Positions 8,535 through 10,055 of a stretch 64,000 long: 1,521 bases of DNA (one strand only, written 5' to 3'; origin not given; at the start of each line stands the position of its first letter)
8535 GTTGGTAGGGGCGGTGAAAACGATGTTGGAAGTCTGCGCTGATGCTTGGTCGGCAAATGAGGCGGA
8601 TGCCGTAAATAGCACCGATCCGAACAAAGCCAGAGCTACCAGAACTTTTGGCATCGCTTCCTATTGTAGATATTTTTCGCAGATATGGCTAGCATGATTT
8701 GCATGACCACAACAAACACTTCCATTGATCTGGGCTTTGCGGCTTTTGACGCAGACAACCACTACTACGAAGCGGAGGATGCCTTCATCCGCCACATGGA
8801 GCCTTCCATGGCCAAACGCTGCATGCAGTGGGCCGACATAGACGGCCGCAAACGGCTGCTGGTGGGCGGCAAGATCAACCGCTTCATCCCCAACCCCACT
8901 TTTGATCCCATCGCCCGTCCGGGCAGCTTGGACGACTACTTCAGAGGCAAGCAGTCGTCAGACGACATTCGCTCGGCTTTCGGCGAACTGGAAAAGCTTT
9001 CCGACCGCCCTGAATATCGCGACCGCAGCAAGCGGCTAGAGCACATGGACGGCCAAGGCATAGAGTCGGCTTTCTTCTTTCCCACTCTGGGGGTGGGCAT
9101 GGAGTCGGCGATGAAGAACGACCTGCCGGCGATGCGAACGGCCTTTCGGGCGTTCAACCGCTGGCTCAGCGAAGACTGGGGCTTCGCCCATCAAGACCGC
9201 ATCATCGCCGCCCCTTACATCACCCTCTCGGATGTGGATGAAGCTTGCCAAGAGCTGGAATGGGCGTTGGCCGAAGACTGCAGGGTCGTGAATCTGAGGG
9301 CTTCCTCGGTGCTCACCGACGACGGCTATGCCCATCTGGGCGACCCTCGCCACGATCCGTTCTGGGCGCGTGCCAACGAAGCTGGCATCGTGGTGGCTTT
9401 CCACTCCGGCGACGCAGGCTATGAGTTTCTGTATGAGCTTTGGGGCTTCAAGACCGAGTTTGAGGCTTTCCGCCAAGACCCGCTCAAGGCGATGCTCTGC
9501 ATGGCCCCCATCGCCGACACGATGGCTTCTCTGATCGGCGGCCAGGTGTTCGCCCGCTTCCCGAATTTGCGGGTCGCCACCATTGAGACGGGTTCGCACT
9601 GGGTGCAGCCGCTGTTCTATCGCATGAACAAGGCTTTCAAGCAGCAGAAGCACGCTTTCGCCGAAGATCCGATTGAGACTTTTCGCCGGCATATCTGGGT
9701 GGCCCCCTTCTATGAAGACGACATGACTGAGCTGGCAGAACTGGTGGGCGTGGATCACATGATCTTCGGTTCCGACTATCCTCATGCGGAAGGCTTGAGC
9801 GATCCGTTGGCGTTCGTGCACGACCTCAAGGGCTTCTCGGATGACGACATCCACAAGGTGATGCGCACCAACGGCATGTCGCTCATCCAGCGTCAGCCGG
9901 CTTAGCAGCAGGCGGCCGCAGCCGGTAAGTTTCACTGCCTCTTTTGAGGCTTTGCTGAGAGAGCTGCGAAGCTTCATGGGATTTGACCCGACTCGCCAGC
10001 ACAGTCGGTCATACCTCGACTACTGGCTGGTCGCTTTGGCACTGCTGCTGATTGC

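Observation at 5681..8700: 2.9-kb surface-protein gene inserted between ~66-bp direct duplications of the serA/amidohydrolase bidirectional start region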

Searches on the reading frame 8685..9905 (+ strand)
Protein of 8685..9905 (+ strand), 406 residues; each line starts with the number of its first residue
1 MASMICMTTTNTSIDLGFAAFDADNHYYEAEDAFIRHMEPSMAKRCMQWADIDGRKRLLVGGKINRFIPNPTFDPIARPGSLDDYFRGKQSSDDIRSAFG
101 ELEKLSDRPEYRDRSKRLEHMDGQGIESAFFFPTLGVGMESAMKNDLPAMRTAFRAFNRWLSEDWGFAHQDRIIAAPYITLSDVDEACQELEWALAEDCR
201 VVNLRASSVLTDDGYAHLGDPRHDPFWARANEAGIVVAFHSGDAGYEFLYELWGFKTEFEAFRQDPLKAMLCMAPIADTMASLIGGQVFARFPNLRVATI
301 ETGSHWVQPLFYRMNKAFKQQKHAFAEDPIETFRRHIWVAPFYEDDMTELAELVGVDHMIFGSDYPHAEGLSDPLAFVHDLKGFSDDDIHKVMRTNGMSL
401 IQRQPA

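Call 8: search_protein_families(library=pfam, proteins=[window:8685-9905:+], max_evalue=0.01)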
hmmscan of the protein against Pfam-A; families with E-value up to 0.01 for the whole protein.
window:8685-9905:+ (406 aa): 1 family
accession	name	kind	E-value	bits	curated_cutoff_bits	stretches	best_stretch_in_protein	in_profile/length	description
PF04909.20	Amidohydro_2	-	7.5e-20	72.3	26.4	1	106-396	13-282/289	Amidohydrolase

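Call 9: find_encoding_contigs(protein=window:8685-9905:+, flank=10000, max_places=10)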
Protein window:8685-9905:+ (406 aa): 9 contigs read that carry it; 8 places shown.
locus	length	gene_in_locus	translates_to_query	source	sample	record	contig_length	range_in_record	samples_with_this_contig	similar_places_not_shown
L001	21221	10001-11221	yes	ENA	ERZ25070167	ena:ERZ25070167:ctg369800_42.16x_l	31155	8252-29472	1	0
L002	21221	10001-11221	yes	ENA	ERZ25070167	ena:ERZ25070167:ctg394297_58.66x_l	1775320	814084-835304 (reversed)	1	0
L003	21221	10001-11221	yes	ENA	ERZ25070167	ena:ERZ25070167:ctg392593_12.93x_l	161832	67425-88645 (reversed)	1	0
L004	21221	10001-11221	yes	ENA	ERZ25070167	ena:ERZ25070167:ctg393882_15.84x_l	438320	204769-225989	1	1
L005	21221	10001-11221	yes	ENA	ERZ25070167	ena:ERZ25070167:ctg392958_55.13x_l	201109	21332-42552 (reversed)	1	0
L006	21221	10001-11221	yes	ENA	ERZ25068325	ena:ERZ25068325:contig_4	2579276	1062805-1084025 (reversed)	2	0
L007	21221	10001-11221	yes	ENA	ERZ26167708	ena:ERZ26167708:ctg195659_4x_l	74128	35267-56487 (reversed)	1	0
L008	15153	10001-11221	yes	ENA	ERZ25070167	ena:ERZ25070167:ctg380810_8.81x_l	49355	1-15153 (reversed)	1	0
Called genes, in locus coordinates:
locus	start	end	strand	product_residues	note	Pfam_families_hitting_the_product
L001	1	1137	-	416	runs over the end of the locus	PF02515:CoA_transf_3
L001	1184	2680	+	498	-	PF01796:OB_ChsH2_C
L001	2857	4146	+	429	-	PF00108:Thiolase_N, PF02803:Thiolase_C (weak), PF22691:Thiolase_C_1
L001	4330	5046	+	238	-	PF01925:TauE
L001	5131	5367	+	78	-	-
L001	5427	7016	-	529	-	PF00389:2-Hacid_dh, PF02826:2-Hacid_dh_C, PF19304:PGDH_inter, PF01842:ACT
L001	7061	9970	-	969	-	-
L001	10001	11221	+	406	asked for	PF04909:Amidohydro_2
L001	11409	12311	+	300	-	PF01127:Sdh_cyt (weak)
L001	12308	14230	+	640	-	PF00890:FAD_binding_2, PF01266:DAO (weak), PF02910:Succ_DH_flav_C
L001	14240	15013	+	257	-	PF13085:Fer2_3, PF00037:Fer4 (weak), PF12797:Fer4_2 (weak), PF12837:Fer4_6 (weak), PF13183:Fer4_8, PF13237:Fer4_10 (weak), PF12838:Fer4_7, PF13534:Fer4_17 (weak), +1 more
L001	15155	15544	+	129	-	-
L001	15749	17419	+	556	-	PF13173:AAA_14, PF13635:DUF4143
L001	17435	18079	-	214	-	PF00012:HSP70 (weak)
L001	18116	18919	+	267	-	-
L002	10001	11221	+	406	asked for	PF04909:Amidohydro_2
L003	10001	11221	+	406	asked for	PF04909:Amidohydro_2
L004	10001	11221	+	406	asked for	PF04909:Amidohydro_2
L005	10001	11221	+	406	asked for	PF04909:Amidohydro_2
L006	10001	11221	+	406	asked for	PF04909:Amidohydro_2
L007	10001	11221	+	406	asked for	PF04909:Amidohydro_2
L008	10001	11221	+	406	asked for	PF04909:Amidohydro_2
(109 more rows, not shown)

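Call 10: find_homologous_proteins(query=window:8685-9905:+, max_evalue=1e-20)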
Query window:8685-9905:+ (406 aa): 7217 proteins with E <= 1e-20 among 8000 candidates; the best 120 are listed.
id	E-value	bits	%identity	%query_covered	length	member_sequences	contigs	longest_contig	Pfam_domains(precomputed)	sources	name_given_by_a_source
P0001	1.0e-279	945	99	100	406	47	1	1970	PF04909.21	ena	-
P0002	9.6e-253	857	90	99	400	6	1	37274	PF04909.21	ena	-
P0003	6.3e-249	844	89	99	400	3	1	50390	PF04909.21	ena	-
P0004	3.0e-238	809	84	99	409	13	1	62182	PF04909.21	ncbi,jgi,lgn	-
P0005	2.2e-232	790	82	99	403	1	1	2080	PF04909.21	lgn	-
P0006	2.6e-232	789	84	97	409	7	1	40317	PF04909.21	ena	-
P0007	2.2e-210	717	76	96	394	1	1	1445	PF04909.21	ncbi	-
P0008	3.2e-204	697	90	80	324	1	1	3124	PF04909.21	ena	-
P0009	2.6e-203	694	73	97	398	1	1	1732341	PF04909.21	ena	-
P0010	9.6e-199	679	71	97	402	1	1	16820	PF04909.21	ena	-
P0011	3.5e-194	664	69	96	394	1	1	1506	PF04909.21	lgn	-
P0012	5.1e-192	657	70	97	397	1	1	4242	PF04909.21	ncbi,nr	ncbi:MAG: amidohydrolase family protein [Acidimicrobiales bacterium]|nr:amidohydrolase family protei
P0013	1.1e-186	639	69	96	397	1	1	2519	PF04909.21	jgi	jgi:predicted TIM-barrel fold metal-dependent hydrolase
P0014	3.4e-183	627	66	97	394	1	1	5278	PF04909.21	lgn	-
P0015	6.0e-183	627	68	95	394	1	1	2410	PF04909.21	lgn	-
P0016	1.4e-182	625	69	95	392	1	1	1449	PF04909.21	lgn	-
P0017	1.8e-182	625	68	95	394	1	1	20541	PF04909.21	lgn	-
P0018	8.4e-182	623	66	99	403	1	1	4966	PF04909.21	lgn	-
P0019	6.9e-181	620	68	95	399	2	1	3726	PF04909.21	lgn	-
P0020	8.7e-181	620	66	96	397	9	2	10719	PF04909.21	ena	-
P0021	5.7e-180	617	69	95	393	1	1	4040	PF04909.21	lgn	-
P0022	6.8e-180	617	68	95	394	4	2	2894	PF04909.21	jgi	-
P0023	1.8e-179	615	68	95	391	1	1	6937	PF04909.21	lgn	-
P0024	3.0e-179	614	68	97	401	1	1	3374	PF04909.21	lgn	-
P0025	3.0e-179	614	67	96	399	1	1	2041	PF04909.21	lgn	-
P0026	5.6e-179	614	66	97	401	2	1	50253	PF04909.21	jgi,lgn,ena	-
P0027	1.0e-178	613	65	97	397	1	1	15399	PF04909.21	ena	-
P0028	6.6e-177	607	67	97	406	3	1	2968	PF04909.21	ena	-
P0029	1.9e-176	605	68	95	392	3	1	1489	PF04909.21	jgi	jgi:predicted TIM-barrel fold metal-dependent hydrolase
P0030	2.1e-176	605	63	97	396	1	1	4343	PF04909.21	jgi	jgi:predicted TIM-barrel fold metal-dependent hydrolase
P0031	9.6e-176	603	64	97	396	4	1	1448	PF04909.21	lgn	-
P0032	1.6e-175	602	64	96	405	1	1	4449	PF04909.21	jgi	jgi:hypothetical protein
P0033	2.4e-175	602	63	97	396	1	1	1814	PF04909.21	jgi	jgi:predicted TIM-barrel fold metal-dependent hydrolase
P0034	2.9e-175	601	63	97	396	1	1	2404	PF04909.21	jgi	jgi:predicted TIM-barrel fold metal-dependent hydrolase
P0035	3.5e-175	601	63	97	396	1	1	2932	PF04909.21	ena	-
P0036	5.4e-175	600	63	96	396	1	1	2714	PF04909.21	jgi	jgi:predicted TIM-barrel fold metal-dependent hydrolase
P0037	5.8e-175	600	63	97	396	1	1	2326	PF04909.21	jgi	jgi:predicted TIM-barrel fold metal-dependent hydrolase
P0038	9.9e-175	600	63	97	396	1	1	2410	PF04909.21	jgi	jgi:hypothetical protein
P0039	2.6e-174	598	64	96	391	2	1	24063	PF04909.21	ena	-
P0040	7.1e-174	597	62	95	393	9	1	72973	PF04909.21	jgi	-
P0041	7.6e-174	597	63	97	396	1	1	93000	PF04909.21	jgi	jgi:predicted TIM-barrel fold metal-dependent hydrolase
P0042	1.3e-173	596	62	95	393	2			PF04909.21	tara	tara:strand:+ start:2018 stop:3199 length:1182 start_codon:yes stop_codon:yes gene_type:complete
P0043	2.6e-173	595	64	96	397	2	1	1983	PF04909.21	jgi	jgi:predicted TIM-barrel fold metal-dependent hydrolase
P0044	3.3e-173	595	64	96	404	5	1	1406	PF04909.21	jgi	jgi:hypothetical protein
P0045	3.6e-173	594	64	97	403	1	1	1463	PF04909.21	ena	-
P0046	6.8e-173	594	64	97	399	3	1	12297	PF04909.21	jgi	jgi:predicted TIM-barrel fold metal-dependent hydrolase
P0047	2.0e-172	592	64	97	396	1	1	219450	PF04909.21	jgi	jgi:predicted TIM-barrel fold metal-dependent hydrolase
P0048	4.3e-172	591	64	96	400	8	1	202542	PF04909.21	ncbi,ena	-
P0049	6.7e-172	590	65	95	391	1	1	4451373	PF04909.21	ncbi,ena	-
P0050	8.6e-172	590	62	95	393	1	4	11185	PF04909.21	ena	-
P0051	1.0e-171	590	64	96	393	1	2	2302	PF04909.21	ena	-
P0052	1.7e-171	589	63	95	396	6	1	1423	PF04909.21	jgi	jgi:predicted TIM-barrel fold metal-dependent hydrolase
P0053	2.3e-171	589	65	96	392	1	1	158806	PF04909.21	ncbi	-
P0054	2.5e-171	588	62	97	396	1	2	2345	PF04909.21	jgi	jgi:predicted TIM-barrel fold metal-dependent hydrolase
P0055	3.9e-171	588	61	97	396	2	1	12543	PF04909.21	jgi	jgi:predicted TIM-barrel fold metal-dependent hydrolase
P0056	6.1e-171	587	62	97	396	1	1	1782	PF04909.21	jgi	jgi:predicted TIM-barrel fold metal-dependent hydrolase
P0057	7.0e-171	587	64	97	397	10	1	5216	PF04909.21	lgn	-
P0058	8.6e-171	587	63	96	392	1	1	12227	PF04909.21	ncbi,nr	ncbi:MAG: amidohydrolase family protein [Acidimicrobiales bacterium]|nr:amidohydrolase family protei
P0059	9.3e-171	587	62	97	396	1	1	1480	PF04909.21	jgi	-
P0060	1.0e-170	586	64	96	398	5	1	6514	PF04909.21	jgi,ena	-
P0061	1.0e-170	586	64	94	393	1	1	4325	PF04909.21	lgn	-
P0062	1.4e-170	586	64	94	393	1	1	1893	PF04909.21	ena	-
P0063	1.6e-170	586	63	96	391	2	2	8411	PF04909.21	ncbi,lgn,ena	-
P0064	1.9e-170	585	64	94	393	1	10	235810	PF04909.21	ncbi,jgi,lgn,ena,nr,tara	ncbi:MAG: amidohydrolase [Acidimicrobiaceae bacterium TMED130]|nr:MAG: amidohydrolase [Acidimicrobia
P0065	1.9e-170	585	64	94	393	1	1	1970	PF04909.21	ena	-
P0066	2.8e-170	585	64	94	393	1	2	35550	PF04909.21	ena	-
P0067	3.0e-170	585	62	97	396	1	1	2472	PF04909.21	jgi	jgi:predicted TIM-barrel fold metal-dependent hydrolase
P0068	3.5e-170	585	64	96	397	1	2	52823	PF04909.21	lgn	-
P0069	4.0e-170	584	63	94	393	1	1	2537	PF04909.21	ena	-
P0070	4.1e-170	584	64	94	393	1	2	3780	PF04909.21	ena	-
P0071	5.3e-170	584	63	94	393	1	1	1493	PF04909.21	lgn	-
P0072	5.4e-170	584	63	94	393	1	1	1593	PF04909.21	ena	-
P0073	5.4e-170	584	63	94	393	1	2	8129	PF04909.21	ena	-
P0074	5.6e-170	584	63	94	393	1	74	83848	PF04909.21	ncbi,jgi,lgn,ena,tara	tara:strand:+ start:4370 stop:5551 length:1182 start_codon:yes stop_codon:yes gene_type:complete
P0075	6.2e-170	584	63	94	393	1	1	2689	PF04909.21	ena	-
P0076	7.0e-170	584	63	94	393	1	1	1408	PF04909.21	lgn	-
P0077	7.1e-170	584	63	94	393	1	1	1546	PF04909.21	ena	-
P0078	7.2e-170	584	63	94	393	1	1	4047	PF04909.21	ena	-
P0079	7.7e-170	583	63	94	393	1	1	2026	PF04909.21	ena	-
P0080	8.1e-170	583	63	94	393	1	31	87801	PF04909.21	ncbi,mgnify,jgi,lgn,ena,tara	mgnify:FL=1|tara:strand:- start:7176 stop:8357 length:1182 start_codon:yes stop_codon:yes gene_type:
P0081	8.6e-170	583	63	94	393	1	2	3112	PF04909.21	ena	-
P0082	9.2e-170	583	63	97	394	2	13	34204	PF04909.21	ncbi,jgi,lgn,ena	jgi:predicted TIM-barrel fold metal-dependent hydrolase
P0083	9.4e-170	583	63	94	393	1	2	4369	PF04909.21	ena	-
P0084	1.1e-169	583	63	94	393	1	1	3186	PF04909.21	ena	-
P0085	1.1e-169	583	63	96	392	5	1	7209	PF04909.21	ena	-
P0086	1.2e-169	583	63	94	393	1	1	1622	PF04909.21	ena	-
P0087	1.2e-169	583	63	94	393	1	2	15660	PF04909.21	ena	-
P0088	1.5e-169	583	64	96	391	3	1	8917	PF04909.21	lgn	-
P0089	1.5e-169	582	63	94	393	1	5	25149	PF04909.21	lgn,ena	-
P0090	1.7e-169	582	63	94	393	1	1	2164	PF04909.21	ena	-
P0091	1.9e-169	582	64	97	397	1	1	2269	PF04909.21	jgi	-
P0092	2.2e-169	582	63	94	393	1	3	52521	PF04909.21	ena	-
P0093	2.3e-169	582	62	96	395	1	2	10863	PF04909.21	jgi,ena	jgi:predicted TIM-barrel fold metal-dependent hydrolase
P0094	2.7e-169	582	63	94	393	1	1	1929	PF04909.21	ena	-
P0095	3.4e-169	581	63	94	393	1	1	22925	PF04909.21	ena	-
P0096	3.7e-169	581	63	94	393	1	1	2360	PF04909.21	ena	-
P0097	3.9e-169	581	62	95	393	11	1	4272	PF04909.21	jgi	-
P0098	5.0e-169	581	63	94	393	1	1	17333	PF04909.21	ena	-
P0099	5.2e-169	581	63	94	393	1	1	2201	PF04909.21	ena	-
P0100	5.3e-169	581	63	94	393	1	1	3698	PF04909.21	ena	-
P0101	5.6e-169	581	63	94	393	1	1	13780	PF04909.21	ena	-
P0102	5.7e-169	581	63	95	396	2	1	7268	PF04909.21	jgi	jgi:predicted TIM-barrel fold metal-dependent hydrolase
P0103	7.6e-169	580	63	94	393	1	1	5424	PF04909.21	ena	-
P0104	8.5e-169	580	63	94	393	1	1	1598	PF04909.21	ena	-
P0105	9.0e-169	580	63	94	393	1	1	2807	PF04909.21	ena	-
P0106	1.3e-168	579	63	94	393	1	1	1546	PF04909.21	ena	-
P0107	1.4e-168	579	62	96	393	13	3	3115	PF04909.21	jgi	jgi:predicted TIM-barrel fold metal-dependent hydrolase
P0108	1.4e-168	579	63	96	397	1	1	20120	PF04909.21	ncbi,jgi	jgi:predicted TIM-barrel fold metal-dependent hydrolase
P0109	1.5e-168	579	63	94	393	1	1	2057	PF04909.21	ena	-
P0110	2.2e-168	579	62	96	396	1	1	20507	PF04909.21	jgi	jgi:predicted TIM-barrel fold metal-dependent hydrolase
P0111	2.4e-168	579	63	95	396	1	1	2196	PF04909.21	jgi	jgi:predicted TIM-barrel fold metal-dependent hydrolase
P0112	2.9e-168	578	63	94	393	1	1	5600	PF04909.21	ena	-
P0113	3.1e-168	578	62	94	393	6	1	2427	PF04909.21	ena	-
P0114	3.5e-168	578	63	96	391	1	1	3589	PF04909.21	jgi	jgi:predicted TIM-barrel fold metal-dependent hydrolase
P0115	5.9e-168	577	63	96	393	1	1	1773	PF04909.21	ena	-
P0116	9.9e-168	577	63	96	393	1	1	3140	PF04909.21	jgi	jgi:predicted TIM-barrel fold metal-dependent hydrolase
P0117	1.3e-167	576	63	94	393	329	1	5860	PF04909.21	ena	-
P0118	1.4e-167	576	63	94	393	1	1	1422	PF04909.21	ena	-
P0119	1.8e-167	576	62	96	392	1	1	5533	PF04909.21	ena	-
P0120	1.9e-167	576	62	97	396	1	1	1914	PF04909.21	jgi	jgi:predicted TIM-barrel fold metal-dependent hydrolase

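Call 13: find_related_loci(query=A2, collection=genome_contigs, flank=8000)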
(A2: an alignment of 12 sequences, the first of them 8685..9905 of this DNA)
Query A2 (406 aa) in genome_contigs; peptide patterns used: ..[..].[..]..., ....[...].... (x = any residue, [..] = any of these).
600 stretches matched a pattern (row limit reached: there are more); 596 encode a relative of the query (tblastn E <= 1e-3); the best 80 are kept; 80 distinct loci.
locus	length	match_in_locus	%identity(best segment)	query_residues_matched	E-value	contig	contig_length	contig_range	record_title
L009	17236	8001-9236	82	1-406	0e+0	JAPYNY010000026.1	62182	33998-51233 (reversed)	MAG: Candidatus Hopanoidivorans cymbastelae isolate m_cyhl3 Seq26, whole genome shotgun sequence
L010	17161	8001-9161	62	15-401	6e-175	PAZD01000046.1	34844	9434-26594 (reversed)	MAG: Acidimicrobiaceae bacterium isolate SP83 85044, whole genome shotgun sequence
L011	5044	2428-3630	60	1-401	6e-177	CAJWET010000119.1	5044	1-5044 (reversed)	MAG TPA_asm: uncultured Acidimicrobiaceae bacterium isolate ERR599132_bin.67_MetaBAT_v2.12.1_MAG genome assembly, contig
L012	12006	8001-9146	63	20-401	9e-171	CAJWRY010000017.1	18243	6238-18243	MAG TPA_asm: uncultured Candidatus Microthrix sp. isolate ERR598968_bin.49_MetaBAT_v2.12.1_MAG genome assembly, contig:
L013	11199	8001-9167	63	14-403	8e-171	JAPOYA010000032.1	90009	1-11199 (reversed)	MAG: Acidimicrobiaceae bacterium isolate COS4_bin_1 NODE_253_length_90009_cov_23.0694, whole genome shotgun sequence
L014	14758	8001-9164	61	15-402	5e-170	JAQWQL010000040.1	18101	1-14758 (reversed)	MAG: Acidimicrobiales bacterium isolate cluster2_bin.251 k141_2943891, whole genome shotgun sequence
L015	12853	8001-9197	62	2-401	5e-170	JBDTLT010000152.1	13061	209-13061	MAG: Acidimicrobiales bacterium isolate cluster3_bin.108 NODE_19890_length_13061_cov_15.767107, whole genome shotgun seq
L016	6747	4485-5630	62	20-401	2e-170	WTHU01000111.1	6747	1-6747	MAG: Acidimicrobiales bacterium isolate PL34865bin_12 NODE_5486_length_6747_cov_8.057382, whole genome shotgun sequence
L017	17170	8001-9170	63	16-406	9e-168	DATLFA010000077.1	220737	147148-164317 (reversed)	MAG TPA_asm: Acidimicrobiales bacterium isolate SMAG_U14390 k141_1769144, whole genome shotgun sequence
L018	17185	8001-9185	61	5-400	7e-167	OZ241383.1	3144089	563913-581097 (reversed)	MAG: Acidimicrobiales bacterium isolate a90f8c27-fa5a-4faf-816a-670666cf7771 genome assembly, chromosome: 1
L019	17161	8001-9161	62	16-403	2e-166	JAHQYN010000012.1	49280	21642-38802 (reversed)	MAG: Acidimicrobiia bacterium isolate 11 NODE_1082_length_49280_cov_12.1186_ID_2163, whole genome shotgun sequence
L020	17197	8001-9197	60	3-406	2e-166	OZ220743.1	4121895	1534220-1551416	MAG: Acidimicrobiales bacterium isolate dadfcd55-464f-4f03-9875-fa0eca1464b2 genome assembly, chromosome: 1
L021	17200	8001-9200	60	3-402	2e-166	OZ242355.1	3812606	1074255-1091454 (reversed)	MAG: Acidimicrobiales bacterium isolate 104998a1-4135-4d78-96d2-be0913496795 genome assembly, chromosome: 1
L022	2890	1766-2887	63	15-389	7e-176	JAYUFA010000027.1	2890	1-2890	MAG: Actinomycetota bacterium isolate GFS_7628 GFS_7628_26, whole genome shotgun sequence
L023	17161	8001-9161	61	16-403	9e-166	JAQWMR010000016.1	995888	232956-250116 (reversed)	MAG: Acidimicrobiales bacterium isolate cluster2_bin.157 k141_3690268, whole genome shotgun sequence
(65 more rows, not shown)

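Call 16: find_encoding_contigs(protein=P0002, flank=8000, max_places=3)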
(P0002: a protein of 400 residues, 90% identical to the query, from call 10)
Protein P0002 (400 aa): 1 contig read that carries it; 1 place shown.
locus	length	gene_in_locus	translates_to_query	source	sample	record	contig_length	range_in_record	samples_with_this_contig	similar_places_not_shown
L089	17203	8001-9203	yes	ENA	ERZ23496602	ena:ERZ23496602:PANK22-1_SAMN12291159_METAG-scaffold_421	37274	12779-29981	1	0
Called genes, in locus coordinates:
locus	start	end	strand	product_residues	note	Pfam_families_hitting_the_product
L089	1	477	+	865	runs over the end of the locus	PF09826:Beta_propel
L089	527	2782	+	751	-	-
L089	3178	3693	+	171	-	-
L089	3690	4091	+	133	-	-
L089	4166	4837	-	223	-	PF01325:Fe_dep_repress, PF24034:DUF7343 (weak), PF01047:MarR (weak), PF12802:MarR_2, PF13545:HTH_Crp_2 (weak), PF25213:HVO_A0261_N, PF09339:HTH_IclR (weak), PF02742:Fe_dep_repr_C, +2 more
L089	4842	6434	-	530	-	PF00682:HMGL-like, PF22617:HCS_D2, PF08502:LeuA_dimer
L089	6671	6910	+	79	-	-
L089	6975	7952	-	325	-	PF00389:2-Hacid_dh, PF02826:2-Hacid_dh_C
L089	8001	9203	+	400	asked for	PF04909:Amidohydro_2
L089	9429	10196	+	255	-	PF01127:Sdh_cyt (weak)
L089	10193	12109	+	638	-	PF00890:FAD_binding_2, PF01266:DAO (weak), PF02910:Succ_DH_flav_C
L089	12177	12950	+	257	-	PF13085:Fer2_3, PF00037:Fer4 (weak), PF12797:Fer4_2 (weak), PF12837:Fer4_6 (weak), PF13183:Fer4_8, PF13237:Fer4_10 (weak), PF12838:Fer4_7, PF13534:Fer4_17 (weak), +1 more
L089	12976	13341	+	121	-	-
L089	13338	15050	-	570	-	PF00012:HSP70, PF06723:MreB_Mbl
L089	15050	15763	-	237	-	-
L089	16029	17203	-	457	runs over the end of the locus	-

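Call 17: find_encoding_contigs(protein=P0003, flank=8000, max_places=3)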
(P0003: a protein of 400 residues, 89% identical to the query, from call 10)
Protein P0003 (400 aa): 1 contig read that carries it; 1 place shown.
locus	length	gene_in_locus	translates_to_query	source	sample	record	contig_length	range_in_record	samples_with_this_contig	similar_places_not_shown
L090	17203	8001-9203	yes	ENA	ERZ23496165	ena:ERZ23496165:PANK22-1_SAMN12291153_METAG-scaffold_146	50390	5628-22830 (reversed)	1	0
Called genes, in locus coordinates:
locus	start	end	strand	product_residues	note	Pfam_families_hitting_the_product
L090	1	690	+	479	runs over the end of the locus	PF00330:Aconitase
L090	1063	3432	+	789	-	PF09826:Beta_propel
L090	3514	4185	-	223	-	PF01325:Fe_dep_repress, PF01047:MarR (weak), PF12802:MarR_2, PF13545:HTH_Crp_2 (faint), PF25213:HVO_A0261_N (weak), PF02742:Fe_dep_repr_C, PF04023:FeoA (weak)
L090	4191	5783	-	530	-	PF00682:HMGL-like, PF22617:HCS_D2, PF08502:LeuA_dimer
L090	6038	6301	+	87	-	-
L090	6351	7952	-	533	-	-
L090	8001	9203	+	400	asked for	PF04909:Amidohydro_2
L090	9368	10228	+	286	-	PF01127:Sdh_cyt (weak)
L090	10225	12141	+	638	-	PF00890:FAD_binding_2, PF01266:DAO (weak), PF02910:Succ_DH_flav_C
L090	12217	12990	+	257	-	PF13085:Fer2_3, PF00037:Fer4 (weak), PF12797:Fer4_2 (weak), PF12837:Fer4_6 (weak), PF13183:Fer4_8, PF13237:Fer4_10 (weak), PF12838:Fer4_7, PF13534:Fer4_17 (weak), +1 more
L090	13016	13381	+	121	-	-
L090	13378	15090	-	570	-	PF00012:HSP70, PF06723:MreB_Mbl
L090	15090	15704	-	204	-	-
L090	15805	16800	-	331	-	PF00056:Ldh_1_N, PF02866:Ldh_1_C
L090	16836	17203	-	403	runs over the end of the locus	PF00180:Iso_dh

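Call 18: find_encoding_contigs(protein=P0006, flank=8000, max_places=3)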
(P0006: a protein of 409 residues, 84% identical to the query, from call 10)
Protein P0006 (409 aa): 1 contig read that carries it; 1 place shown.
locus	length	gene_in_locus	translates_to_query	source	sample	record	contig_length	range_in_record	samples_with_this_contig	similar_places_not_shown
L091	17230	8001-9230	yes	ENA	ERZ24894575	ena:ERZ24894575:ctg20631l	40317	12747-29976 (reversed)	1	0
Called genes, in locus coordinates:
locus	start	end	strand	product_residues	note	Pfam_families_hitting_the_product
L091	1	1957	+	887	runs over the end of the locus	PF09826:Beta_propel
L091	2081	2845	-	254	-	PF01325:Fe_dep_repress, PF13545:HTH_Crp_2 (weak), PF24034:DUF7343 (faint), PF02742:Fe_dep_repr_C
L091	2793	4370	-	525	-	PF00682:HMGL-like, PF22617:HCS_D2, PF08502:LeuA_dimer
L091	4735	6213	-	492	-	PF03160:Calx-beta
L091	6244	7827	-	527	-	PF00389:2-Hacid_dh, PF02826:2-Hacid_dh_C, PF19304:PGDH_inter, PF01842:ACT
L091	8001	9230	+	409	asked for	PF04909:Amidohydro_2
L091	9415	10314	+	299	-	PF01127:Sdh_cyt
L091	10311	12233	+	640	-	PF00890:FAD_binding_2, PF01266:DAO (weak), PF03486:HI0933_like (faint), PF02910:Succ_DH_flav_C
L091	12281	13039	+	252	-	PF13085:Fer2_3, PF00037:Fer4 (weak), PF12797:Fer4_2 (weak), PF12837:Fer4_6 (weak), PF13237:Fer4_10 (weak), PF12838:Fer4_7, PF13183:Fer4_8, PF13534:Fer4_17 (weak), +1 more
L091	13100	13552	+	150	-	-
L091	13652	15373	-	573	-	PF00012:HSP70, PF06723:MreB_Mbl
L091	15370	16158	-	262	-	-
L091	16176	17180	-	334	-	PF00056:Ldh_1_N, PF02866:Ldh_1_C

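Call 35: search_protein_families(library=ncbifam, proteins=[window:8685-9905:+], max_evalue=0.01)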
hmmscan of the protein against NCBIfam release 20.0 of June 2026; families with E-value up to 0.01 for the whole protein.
window:8685-9905:+ (406 aa): 0 families
